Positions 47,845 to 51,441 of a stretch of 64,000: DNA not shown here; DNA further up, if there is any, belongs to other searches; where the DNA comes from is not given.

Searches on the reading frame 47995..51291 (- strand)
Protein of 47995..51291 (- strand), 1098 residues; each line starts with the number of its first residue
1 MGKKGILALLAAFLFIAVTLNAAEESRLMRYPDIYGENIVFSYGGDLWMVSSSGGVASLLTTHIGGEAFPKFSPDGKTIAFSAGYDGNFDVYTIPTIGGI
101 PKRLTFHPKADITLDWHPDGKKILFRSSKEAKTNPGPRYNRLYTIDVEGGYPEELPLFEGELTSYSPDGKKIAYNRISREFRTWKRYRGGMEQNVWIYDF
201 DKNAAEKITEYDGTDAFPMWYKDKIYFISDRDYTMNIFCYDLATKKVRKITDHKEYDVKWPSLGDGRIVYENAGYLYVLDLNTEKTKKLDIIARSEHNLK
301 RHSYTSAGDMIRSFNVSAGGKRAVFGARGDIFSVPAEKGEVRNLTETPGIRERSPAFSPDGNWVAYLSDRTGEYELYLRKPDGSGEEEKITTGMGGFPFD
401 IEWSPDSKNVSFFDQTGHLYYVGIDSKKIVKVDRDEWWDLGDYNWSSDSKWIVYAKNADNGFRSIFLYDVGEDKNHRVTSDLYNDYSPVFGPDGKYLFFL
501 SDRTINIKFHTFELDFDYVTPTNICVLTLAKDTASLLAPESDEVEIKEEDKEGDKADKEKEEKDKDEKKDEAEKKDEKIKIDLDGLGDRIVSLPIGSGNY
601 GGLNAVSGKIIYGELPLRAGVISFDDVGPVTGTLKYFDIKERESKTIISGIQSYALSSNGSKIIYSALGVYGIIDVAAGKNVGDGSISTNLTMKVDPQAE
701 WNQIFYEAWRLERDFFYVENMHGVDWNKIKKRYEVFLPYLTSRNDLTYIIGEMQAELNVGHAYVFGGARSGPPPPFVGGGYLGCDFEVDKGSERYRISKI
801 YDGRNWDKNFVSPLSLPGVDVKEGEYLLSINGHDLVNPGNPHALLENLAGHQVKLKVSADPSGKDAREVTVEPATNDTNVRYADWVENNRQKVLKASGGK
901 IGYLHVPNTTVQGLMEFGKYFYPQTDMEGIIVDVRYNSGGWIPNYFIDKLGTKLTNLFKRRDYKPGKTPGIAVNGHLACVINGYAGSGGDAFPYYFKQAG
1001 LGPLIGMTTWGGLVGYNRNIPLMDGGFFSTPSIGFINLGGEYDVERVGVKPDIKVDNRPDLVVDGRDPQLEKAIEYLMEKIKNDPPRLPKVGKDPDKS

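Call 9: search_protein_families(library=ncbifam, proteins=[window:47995-51291:-])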
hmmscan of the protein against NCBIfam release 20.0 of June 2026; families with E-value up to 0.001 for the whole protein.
window:47995-51291:- (1098 aa): 6 families
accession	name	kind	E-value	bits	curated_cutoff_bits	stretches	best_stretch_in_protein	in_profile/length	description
TIGR02800.1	propeller_TolB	equivalog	7.3e-46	156.9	343.15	4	67-176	237-341/418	Tol-Pal system beta propeller repeat protein TolB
NF053518.1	DipepPtdsDpp5Prph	equivalog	1.7e-23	83.1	900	3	114-286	200-372/655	dipeptidyl-peptidase Dpp5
NF002183.0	PRK01029.1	equivalog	9.3e-21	74.3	405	1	58-128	274-346/429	Tol-Pal system protein TolB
NF033523.0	lasso_peptidase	equivalog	5.5e-16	58.5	400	2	44-130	68-153/638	Atxe2 family lasso peptide isopeptidase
NF003124.0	PRK04043.1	equivalog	1.5e-15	56.9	428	1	193-251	257-317/419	Tol-Pal system protein TolB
TIGR00225.1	prc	subfamily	0.0001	21.5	218.6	1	891-1058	143-317/335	C-terminal processing peptidase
